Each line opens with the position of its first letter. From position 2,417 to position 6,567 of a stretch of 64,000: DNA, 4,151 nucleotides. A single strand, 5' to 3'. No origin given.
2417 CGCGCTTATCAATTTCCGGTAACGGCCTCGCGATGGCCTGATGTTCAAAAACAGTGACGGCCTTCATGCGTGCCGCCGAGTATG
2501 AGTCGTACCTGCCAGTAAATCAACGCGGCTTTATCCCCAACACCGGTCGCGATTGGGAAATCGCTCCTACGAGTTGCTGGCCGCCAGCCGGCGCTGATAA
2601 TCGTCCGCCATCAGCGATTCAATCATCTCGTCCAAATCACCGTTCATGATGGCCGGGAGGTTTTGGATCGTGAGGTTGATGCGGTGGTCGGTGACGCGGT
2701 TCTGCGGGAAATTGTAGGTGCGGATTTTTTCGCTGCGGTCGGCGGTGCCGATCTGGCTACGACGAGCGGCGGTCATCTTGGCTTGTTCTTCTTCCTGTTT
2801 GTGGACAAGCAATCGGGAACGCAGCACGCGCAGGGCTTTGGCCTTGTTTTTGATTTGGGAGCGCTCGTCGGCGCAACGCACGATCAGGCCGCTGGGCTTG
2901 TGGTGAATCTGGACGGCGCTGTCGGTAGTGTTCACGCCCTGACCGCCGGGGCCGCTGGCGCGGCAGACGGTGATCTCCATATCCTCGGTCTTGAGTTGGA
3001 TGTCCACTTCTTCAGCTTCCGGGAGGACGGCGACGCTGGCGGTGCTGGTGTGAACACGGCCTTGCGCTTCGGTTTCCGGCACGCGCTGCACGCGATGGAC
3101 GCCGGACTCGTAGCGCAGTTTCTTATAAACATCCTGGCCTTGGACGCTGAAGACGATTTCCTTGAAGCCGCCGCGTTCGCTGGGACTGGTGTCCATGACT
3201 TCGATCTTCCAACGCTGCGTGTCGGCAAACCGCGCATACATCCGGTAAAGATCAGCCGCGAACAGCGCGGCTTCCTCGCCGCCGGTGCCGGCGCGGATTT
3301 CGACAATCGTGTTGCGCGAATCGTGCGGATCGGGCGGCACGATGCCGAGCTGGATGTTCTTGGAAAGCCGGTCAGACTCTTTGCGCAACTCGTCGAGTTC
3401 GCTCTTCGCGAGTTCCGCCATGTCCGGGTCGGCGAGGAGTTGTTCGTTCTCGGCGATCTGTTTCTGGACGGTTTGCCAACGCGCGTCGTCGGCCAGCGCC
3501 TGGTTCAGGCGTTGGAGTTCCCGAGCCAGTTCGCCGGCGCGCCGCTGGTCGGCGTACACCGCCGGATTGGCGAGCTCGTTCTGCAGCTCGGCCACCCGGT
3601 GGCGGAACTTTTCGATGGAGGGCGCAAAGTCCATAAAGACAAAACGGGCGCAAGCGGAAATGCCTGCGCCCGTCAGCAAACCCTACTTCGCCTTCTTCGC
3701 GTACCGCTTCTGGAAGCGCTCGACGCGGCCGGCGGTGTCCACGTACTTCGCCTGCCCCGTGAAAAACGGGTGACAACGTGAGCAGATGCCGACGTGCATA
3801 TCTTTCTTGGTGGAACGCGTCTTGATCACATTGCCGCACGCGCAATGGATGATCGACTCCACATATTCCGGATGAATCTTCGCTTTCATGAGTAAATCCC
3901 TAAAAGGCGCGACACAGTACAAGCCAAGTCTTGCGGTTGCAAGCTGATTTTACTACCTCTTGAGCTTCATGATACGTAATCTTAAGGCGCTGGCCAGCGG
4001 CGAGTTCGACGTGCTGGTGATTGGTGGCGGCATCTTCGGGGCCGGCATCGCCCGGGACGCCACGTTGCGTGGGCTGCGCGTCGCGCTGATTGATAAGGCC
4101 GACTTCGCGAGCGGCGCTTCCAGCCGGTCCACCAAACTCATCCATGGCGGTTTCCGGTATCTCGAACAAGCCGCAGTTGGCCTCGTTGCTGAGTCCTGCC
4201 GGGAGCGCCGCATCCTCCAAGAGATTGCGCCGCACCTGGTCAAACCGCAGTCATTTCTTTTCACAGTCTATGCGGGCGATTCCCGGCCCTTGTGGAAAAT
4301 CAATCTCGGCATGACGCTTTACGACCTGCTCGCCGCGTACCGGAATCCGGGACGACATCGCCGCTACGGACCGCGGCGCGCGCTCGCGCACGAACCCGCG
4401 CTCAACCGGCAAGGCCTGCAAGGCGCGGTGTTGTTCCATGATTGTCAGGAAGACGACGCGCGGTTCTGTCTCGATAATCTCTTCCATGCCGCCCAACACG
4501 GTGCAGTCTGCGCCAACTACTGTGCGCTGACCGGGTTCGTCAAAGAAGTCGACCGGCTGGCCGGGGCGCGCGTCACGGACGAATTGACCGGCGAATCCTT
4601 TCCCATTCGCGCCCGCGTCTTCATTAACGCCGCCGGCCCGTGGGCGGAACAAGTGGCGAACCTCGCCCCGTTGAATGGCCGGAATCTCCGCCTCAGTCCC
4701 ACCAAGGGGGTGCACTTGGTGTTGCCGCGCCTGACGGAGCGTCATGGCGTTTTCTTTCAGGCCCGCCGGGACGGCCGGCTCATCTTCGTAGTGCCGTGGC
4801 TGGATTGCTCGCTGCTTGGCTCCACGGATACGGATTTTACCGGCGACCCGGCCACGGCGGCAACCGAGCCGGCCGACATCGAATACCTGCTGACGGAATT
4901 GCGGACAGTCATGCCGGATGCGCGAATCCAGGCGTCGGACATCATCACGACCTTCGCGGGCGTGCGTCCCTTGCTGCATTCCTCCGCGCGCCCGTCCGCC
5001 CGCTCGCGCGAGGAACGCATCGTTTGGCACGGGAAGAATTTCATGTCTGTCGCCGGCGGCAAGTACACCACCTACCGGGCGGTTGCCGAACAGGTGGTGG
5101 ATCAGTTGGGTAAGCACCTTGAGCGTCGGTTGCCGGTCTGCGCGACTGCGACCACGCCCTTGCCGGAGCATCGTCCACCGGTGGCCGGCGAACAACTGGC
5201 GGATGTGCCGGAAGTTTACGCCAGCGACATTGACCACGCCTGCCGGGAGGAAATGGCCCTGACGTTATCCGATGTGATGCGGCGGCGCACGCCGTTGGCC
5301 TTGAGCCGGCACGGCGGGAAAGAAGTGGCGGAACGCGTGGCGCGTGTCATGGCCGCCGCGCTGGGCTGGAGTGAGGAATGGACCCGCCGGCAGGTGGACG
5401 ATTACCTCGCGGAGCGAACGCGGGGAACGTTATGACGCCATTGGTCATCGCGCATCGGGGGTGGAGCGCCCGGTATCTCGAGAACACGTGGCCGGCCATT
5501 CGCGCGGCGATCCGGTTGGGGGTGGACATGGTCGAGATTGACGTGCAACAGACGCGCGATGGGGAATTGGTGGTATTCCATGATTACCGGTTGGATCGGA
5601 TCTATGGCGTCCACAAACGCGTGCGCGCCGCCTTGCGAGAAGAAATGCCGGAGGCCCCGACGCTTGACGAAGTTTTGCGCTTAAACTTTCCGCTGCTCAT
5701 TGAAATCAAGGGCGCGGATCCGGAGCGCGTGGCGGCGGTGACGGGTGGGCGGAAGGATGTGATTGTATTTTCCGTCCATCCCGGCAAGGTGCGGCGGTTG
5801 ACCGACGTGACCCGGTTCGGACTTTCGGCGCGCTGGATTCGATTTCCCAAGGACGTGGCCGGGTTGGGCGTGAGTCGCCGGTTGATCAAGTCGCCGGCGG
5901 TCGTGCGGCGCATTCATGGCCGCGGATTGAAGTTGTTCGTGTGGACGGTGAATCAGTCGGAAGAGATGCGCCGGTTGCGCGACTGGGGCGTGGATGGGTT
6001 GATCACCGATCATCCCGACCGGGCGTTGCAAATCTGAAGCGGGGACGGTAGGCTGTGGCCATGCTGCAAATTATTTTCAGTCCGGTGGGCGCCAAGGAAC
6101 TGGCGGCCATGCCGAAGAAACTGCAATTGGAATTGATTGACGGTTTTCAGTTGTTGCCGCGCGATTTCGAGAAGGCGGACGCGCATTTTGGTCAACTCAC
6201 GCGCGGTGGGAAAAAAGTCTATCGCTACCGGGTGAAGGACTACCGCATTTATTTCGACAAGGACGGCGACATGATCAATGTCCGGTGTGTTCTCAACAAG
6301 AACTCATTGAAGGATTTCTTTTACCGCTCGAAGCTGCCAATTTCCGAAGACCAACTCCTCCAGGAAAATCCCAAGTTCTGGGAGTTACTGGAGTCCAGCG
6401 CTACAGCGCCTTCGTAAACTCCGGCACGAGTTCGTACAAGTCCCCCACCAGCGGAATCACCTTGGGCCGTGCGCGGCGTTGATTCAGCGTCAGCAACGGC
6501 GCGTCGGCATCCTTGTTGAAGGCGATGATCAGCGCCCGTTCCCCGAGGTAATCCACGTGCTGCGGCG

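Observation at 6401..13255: Single 2301-aa ORF fuses ETF:quinone oxidoreductase, acyl-CoA dehydrogenase, ETF-beta and ETF-alpha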

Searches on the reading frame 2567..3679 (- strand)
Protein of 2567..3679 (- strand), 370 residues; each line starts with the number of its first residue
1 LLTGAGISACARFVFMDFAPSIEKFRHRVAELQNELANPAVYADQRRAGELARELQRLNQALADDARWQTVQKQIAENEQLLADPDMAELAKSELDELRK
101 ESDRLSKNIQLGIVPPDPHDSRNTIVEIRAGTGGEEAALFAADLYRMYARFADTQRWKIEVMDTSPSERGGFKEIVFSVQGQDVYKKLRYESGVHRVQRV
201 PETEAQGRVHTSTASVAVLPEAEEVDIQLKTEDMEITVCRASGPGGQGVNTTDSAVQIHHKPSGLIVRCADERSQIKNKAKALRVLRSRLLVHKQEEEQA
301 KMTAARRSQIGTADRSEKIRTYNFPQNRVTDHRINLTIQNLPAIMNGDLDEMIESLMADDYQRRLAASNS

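Call 55: search_protein_families(library=pfam, proteins=[window:2567-3679:-], max_evalue=0.001)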
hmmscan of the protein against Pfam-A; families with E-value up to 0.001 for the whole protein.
window:2567-3679:- (370 aa): 3 families
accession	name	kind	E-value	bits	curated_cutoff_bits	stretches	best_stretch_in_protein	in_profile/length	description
PF03462.23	PCRF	-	7.3e-71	238.4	24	1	26-216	2-194/194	PCRF domain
PF00472.26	RF-1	-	4e-39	133.6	35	1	223-333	1-116/116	RF-1 domain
PF16326.10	ABC_tran_CTD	-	1e-05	26.1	32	1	22-64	17-59/69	ABC transporter C-terminal domain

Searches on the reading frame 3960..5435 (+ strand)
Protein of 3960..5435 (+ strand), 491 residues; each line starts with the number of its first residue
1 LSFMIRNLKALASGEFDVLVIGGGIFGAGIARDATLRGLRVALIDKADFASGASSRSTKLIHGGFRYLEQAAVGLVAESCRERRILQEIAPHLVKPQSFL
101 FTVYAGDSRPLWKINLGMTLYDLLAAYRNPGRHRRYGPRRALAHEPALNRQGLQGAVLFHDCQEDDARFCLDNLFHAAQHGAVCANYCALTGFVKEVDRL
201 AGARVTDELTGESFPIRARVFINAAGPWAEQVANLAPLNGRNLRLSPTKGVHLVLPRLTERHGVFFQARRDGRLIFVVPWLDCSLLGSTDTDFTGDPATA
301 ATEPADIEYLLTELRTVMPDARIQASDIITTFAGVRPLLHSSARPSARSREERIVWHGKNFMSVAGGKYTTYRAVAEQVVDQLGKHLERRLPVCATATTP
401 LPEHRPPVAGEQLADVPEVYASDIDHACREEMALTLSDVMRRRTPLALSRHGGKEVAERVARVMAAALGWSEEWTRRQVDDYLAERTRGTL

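Call 55: search_protein_families(library=pfam, proteins=[window:3960-5435:+], max_evalue=0.001)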
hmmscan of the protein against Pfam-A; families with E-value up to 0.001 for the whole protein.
window:3960-5435:+ (491 aa): 4 families
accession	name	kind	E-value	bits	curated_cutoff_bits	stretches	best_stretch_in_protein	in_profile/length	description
PF01266.30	DAO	-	7.4e-56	190.6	27.9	1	17-371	1-351/353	FAD dependent oxidoreductase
PF16901.10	DAO_C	-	3.7e-15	56.3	31.4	1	371-473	28-124/126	C-terminal domain of alpha-glycerophosphate oxidase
PF12831.13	FAD_oxidored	-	6.5e-05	22.8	27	0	17-82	1-67/416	FAD dependent oxidoreductase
PF13450.12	NAD_binding_8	-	6.9e-05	23.5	21.9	1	20-59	1-40/68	NAD(P)-binding Rossmann-like domain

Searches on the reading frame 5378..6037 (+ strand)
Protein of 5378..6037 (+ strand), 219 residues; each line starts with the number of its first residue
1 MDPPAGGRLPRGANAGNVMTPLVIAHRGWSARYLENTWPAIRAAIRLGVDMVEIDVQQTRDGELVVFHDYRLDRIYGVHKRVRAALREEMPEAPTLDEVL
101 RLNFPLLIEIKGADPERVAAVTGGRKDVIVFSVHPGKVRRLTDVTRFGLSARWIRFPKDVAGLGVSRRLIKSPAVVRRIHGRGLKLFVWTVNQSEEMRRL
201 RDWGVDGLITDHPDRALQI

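Call 55: search_protein_families(library=pfam, proteins=[window:5378-6037:+], max_evalue=0.001)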
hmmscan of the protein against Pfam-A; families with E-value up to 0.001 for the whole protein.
window:5378-6037:+ (219 aa): 2 families
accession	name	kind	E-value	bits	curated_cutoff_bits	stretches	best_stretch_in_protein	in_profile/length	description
PF03009.23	GDPD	-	1.9e-37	130.1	23.6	2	26-94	1-69/244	Glycerophosphoryl diester phosphodiesterase family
PF13653.12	GDPD_2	-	8.2e-11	42.5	27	1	186-214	2-30/30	Glycerophosphoryl diester phosphodiesterase family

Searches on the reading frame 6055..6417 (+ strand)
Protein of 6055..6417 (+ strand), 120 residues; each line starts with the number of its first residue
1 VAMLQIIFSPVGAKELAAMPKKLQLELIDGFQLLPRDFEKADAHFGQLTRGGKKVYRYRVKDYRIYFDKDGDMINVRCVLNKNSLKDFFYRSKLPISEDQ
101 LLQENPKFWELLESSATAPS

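Call 55: search_protein_families(library=pfam, proteins=[window:6055-6417:+], max_evalue=0.001)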
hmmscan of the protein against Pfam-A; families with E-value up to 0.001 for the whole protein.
window:6055-6417:+ (120 aa): 0 families
